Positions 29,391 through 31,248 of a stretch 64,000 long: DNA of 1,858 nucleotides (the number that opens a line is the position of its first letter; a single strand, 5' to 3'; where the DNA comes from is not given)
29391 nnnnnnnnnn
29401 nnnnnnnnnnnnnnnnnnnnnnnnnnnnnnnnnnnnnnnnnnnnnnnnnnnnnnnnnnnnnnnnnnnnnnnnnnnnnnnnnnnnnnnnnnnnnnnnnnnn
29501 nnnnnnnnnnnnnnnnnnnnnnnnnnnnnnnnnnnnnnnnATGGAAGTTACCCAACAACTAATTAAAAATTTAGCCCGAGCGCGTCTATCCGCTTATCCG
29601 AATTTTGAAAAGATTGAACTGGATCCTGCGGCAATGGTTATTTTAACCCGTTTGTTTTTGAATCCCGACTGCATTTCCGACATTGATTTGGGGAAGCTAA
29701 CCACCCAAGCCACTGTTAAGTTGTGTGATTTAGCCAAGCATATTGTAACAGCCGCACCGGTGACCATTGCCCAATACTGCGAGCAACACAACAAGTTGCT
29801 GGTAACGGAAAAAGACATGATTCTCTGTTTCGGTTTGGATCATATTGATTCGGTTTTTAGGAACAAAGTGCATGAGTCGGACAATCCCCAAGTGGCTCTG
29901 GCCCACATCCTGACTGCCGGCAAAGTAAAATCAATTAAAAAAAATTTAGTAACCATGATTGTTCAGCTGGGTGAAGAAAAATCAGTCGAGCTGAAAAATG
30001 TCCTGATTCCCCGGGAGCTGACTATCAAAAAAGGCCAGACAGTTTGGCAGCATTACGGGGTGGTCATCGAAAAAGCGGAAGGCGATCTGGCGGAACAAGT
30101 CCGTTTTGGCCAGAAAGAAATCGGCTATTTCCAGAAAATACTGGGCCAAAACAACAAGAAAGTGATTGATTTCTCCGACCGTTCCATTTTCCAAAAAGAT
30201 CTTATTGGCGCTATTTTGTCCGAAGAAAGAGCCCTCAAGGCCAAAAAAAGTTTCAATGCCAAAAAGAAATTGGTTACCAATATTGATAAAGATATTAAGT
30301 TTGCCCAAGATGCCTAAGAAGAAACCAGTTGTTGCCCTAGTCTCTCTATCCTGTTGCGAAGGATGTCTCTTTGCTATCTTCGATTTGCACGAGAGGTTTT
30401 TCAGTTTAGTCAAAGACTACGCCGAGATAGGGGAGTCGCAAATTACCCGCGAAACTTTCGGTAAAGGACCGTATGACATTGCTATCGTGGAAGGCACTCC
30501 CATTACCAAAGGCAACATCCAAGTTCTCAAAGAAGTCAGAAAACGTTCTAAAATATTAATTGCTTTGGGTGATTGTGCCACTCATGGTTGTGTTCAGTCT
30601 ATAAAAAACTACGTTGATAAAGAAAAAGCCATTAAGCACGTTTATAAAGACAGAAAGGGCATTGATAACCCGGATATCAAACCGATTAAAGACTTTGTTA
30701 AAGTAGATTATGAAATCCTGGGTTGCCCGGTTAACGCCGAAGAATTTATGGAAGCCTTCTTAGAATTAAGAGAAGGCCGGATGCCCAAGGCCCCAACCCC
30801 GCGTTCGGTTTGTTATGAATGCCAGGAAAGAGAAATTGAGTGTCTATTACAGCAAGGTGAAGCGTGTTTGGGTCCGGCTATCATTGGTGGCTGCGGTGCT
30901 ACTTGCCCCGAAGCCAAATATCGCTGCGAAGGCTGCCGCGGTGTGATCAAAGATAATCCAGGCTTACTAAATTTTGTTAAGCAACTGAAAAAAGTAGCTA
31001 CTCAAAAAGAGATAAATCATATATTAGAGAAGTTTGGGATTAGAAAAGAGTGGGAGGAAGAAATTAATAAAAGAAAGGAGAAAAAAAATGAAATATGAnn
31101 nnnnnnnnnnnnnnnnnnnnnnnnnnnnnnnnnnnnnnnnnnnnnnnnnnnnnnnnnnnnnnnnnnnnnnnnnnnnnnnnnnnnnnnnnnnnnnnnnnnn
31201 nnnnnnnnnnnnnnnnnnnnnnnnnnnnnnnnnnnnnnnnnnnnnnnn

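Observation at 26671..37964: Group-3b-like [NiFe] hydrogenase operon interrupted twice, once by a transporter and once by a four-gene surface-protein cassette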

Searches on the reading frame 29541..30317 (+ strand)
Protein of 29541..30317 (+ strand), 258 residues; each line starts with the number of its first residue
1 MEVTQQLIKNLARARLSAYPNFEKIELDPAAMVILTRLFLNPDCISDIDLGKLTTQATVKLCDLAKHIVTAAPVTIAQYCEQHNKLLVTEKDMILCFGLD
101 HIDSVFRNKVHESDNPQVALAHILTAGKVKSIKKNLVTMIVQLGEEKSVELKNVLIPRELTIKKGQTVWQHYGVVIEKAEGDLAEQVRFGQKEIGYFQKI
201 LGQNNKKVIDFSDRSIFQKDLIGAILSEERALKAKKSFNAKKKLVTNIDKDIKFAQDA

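Call 3: search_protein_families(library=pfam, proteins=[window:29541-30317:+], max_evalue=0.01)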
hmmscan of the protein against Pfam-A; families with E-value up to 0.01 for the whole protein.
window:29541-30317:+ (258 aa): 0 families

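Call 8: search_protein_families(library=ncbifam, proteins=[window:29541-30317:+], max_evalue=0.01)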
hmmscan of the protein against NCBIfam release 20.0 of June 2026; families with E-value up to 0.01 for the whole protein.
window:29541-30317:+ (258 aa): 0 families
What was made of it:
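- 29541..30317 (+): 'hyp258', a rare hydrogenase-linked protein: a helical N-domain, a HypC-like OB barrel (residues ~125-178) and C-terminal helices. It occupies the position that DUF6390 holds in other CPR clusters. No Pfam or NCBIfam hit (calls 3, 8).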

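Call 62: search_protein_representatives(protein=window:29541-30317:+)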
Query: 258 residues. Proteins with E-value up to 0.001 (for the whole library): 20; up to 1e-10: 16; up to 1e-30: 14. The best 20 are listed.
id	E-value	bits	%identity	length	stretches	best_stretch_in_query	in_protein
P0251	5.0e-163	556.6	100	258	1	1-258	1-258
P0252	4.6e-43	164.0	39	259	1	5-248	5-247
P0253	2.6e-42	161.5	39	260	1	7-229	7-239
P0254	3.6e-39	151.2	36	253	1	4-239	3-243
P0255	4.9e-39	150.8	39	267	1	7-237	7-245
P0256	6.5e-39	150.4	35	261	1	4-229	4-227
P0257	3.0e-38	148.2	39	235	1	8-227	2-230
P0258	3.0e-37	144.9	49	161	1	1-156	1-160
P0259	6.5e-36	140.6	36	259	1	6-223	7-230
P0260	8.3e-36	140.2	35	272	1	5-250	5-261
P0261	4.4e-33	131.3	34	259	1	7-240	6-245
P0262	7.0e-32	127.4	33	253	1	6-239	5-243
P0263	1.1e-31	126.8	34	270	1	5-230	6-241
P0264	5.1e-31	124.6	36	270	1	8-250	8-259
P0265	1.8e-30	122.7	33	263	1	7-234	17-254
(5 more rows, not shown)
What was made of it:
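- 29541..30317 (+): 20 representatives among 1.84 billion proteins (call 62).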

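Call 65: search_protein_families(library=pfam, alignment_id=A4, max_evalue=0.01)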
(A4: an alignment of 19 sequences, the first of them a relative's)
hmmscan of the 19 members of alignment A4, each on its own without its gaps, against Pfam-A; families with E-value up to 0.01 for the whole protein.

A. member 1, P0251 (258 aa): 0 families

B. families by the number of members that match (of 19 scanned): 2 families
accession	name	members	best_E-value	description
PF01455.23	HupF_HypC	2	3.6e-05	HupF/HypC family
PF10453.14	NUFIP1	1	0.008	FMR1-interacting protein 1 (NUFIP1)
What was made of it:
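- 29541..30317 (+): 2 of 19 family members hit HupF_HypC at 3.6e-5 (call 65).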

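Call 69: find_encoding_contigs(protein=P0252, flank=8000, max_places=2)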
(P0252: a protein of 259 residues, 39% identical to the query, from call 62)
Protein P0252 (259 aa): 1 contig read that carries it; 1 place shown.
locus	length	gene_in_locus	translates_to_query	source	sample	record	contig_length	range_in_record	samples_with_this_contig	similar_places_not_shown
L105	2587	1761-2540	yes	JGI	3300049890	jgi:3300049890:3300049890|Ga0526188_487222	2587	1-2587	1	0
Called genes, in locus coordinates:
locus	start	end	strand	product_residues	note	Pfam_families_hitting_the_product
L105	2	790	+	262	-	?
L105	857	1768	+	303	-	PF00892:EamA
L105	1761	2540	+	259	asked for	-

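Call 71: predict_structure(alignment_id=A5)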
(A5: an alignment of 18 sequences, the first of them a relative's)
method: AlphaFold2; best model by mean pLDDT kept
length: 258 residues; sequences in the alignment: 18
mean_pLDDT: 85.1   pTM: 0.83
mean pLDDT of the five models: 85.1, 84.6, 84.1, 83.7, 81.8
residues with pLDDT >= 90: 153; 70-90: 71; 50-70: 12; < 50: 22
segments of 3 or more residues with pLDDT < 50: 237-258
pLDDT, mean of each block of 10 residues (from residue 1): 74 91 98 96 87 95 92 95 98 97 85 79 95 91 82 93 96 95 94 92 87 87 79 53 34 39
secondary structure, 60 per line:
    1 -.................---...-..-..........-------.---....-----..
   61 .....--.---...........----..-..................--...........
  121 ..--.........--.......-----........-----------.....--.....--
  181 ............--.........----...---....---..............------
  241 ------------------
elements in order: H2-18 H29-38 H50-53 H61-65 H72-82 H90-107 H110-122 E125-133 E136-142 E148-155 E167-171 E174-178 H181-192 H195-203 E208-210 H214-217 H221-234
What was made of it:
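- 29541..30317 (+): AF2 model pLDDT 85, pTM 0.83 (call 71).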

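Call 75: fold_search(model_id=the predicted structure, library=pdb)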
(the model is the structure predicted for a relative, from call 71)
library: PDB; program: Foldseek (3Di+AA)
matches with E <= 10: 897; with E <= 0.001: 0
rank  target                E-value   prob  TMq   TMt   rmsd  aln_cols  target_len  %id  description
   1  6msb_C                1.4e-02  0.93  0.18  0.13   8.4        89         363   10  Cryo-EM structures and dynamics of substrate-engaged human 26S proteasome (released 2018-12-05)
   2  7zai_6                1.5e-02  0.98  0.19  0.43   6.6        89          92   12  Cryo-EM structure of a Pyrococcus abyssi 30S bound to Met-initiator tRNA, mRNA and aIF1A. (released 2022-07-13)
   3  4mno                  1.9e-02  0.98  0.19  0.43   6.5        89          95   13  Crystal structure of aIF1A from Pyrococcus abyssi (released 2014-09-17)
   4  3h43_K                2.1e-02  0.92  0.17  0.46   7.0        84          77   13  N-terminal domain of the proteasome-activating nucleotidase of Methanocaldococcus jannaschii (released 2009-06-09)
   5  2n8n_MODEL_1_A        2.6e-02  0.99  0.17  0.53   3.8        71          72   13  Solution structure of translation initiation factor (released 2016-10-26)
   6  3k0x                  2.9e-02  0.97  0.20  0.43   4.9        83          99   20  Crystal structure of telomere capping protein Ten1 from Saccharomyces pombe (released 2009-10-27)
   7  2z1c_B                3.1e-02  0.99  0.22  0.63   3.7        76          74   21  Crystal structure of HypC from Thermococcus kodakaraensis KOD1 (released 2007-07-17)
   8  8ppl_Iq               3.1e-02  0.95  0.19  0.41   6.0        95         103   14  MERS-CoV Nsp1 bound to the human 43S pre-initiation complex (released 2023-10-18)
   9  4cr2_K                3.1e-02  0.84  0.17  0.12  12.2        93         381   22  Deep classification of a large cryo-EM dataset defines the conformational landscape of the 26S proteasome (released 2014-04-02)
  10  6zp4_G                3.5e-02  0.98  0.19  0.46   4.2        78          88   15  SARS-CoV-2 Nsp1 bound to a human 43S preinitiation ribosome complex - state 2 (released 2020-07-29)
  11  5ln3_K                3.5e-02  0.87  0.18  0.13  11.2        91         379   13  The human 26S Proteasome at 6.8 Ang. (released 2017-03-22)
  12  8pil_F                3.5e-02  0.44  0.15  0.18  13.1       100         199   11  E. coli transcription complex paused at ops site and bound to RfaH and NusA (released 2024-04-24)
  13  9e8k_D                3.7e-02  0.57  0.15  0.12  10.1        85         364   19  Nub1/Fat10-processing human 26S proteasome with Rpt6 at top of spiral staircase (AAA+ motor locally refined) (released 2024-12-04)
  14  3vyt_A                4.1e-02  0.99  0.17  0.68   3.2        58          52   22  Crystal structure of the HypC-HypD-HypE complex (form I inward) (released 2012-11-28)
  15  5gjq_J                4.1e-02  0.90  0.18  0.14   8.1        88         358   11  Structure of the human 26S proteasome bound to USP14-UbAl (released 2016-08-17)
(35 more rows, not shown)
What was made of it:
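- Tried and rejected: The PDB Foldseek hits to HypC are weak (E about 0.03) and are mixed with generic OB folds (call 75).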

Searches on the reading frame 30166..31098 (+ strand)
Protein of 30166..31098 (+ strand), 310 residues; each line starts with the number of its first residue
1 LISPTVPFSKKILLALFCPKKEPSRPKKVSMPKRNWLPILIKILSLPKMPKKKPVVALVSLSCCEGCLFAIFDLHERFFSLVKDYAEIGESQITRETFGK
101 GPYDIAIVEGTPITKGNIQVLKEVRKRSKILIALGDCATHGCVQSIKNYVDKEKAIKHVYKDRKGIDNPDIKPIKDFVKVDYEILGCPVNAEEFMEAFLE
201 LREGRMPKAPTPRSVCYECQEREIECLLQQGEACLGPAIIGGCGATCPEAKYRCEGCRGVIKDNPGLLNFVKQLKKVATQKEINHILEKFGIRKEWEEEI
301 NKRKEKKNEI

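Call 3: search_protein_families(library=pfam, proteins=[window:30166-31098:+], max_evalue=0.01)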
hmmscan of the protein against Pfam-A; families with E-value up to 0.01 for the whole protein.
window:30166-31098:+ (310 aa): 1 family
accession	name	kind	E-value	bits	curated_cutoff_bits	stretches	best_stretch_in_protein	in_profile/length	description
PF01058.29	Oxidored_q6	-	1.4e-22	80.3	27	1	64-200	1-127/128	NADH ubiquinone oxidoreductase, 20 Kd subunit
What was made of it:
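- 30310..31098 (+): Hydrogenase delta (small) subunit, 262 aa. Its start overlaps the hyp258 stop by 8 nt. Oxidored_q6 1.4e-22 (call 3).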

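Call 8: search_protein_families(library=ncbifam, proteins=[window:30310-31098:+], max_evalue=0.01)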
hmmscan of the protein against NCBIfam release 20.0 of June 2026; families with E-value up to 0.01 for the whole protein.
window:30310-31098:+ (262 aa): 8 families
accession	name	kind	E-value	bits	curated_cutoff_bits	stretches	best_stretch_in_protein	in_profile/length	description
NF040831.1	sulfhyd_ShyD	equivalog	2.2e-46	158.4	460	1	10-242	5-237/240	NAD(P)-dependent hydrogenase/sulfhydrogenase 2 subunit delta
NF040836.1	sulfhyd_HydD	equivalog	6.5e-39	133.7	500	1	2-254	2-253/261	NADPH-dependent hydrogenase/sulfhydrogenase 1 subunit delta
NF045875.1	F420_non_VhuG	exception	3.6e-28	98.6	450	2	5-173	4-182/286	F420-non-reducing hydrogenase subunit VhuG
TIGR03294.1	FrhG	equivalog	4.8e-16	59.2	245.5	1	7-161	3-148/228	coenzyme F420 hydrogenase subunit gamma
TIGR01957.1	nuoB_fam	subfamily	0.00027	20.9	142.7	0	123-155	108-140/145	NADH-quinone oxidoreductase subunit B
NF005012.1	PRK06411.1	subfamily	0.00029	20.4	116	0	123-155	124-156/166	NADH-quinone oxidoreductase subunit NuoB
TIGR00391.1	hydA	subfamily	0.002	17.3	179.5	1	70-130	140-200/365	hydrogenase small subunit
NF011390.0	PRK14815.1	equivalog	0.0028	17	281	0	56-155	75-155/183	NADH dehydrogenase subunit B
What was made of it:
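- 30310..31098 (+): ShyD 2.2e-46 (call 8).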

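Call 30: list_cluster_members(proteins=[P0001, P0121, window:30310-31098:+, window:35523-36341:+, window:34409-35506:+, window:32648-34390:+])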
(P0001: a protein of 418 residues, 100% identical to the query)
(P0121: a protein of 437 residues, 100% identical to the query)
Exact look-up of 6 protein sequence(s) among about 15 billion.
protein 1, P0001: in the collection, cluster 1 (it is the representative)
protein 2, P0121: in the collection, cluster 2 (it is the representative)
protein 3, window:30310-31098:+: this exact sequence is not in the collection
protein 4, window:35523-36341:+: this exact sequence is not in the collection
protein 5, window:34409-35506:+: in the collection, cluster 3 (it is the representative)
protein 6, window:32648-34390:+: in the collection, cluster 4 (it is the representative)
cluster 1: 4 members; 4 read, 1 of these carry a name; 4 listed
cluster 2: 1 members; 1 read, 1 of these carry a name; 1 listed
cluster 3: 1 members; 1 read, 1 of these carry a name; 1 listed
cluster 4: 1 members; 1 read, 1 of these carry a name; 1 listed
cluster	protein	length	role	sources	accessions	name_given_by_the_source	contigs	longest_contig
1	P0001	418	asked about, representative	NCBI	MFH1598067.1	MAG: Ni/Fe hydrogenase subunit alpha [Patescibacteria group bacterium]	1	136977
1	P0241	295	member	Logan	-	-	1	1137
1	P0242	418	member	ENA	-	-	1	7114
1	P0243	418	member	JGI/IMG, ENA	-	-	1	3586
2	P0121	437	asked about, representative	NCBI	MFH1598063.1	MAG: serpin family protein [Patescibacteria group bacterium]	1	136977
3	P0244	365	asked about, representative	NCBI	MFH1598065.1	MAG: hypothetical protein ABIB97_03255 [Patescibacteria group bacterium]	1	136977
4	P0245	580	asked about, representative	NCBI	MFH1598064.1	MAG: hypothetical protein ABIB97_03250 [Patescibacteria group bacterium]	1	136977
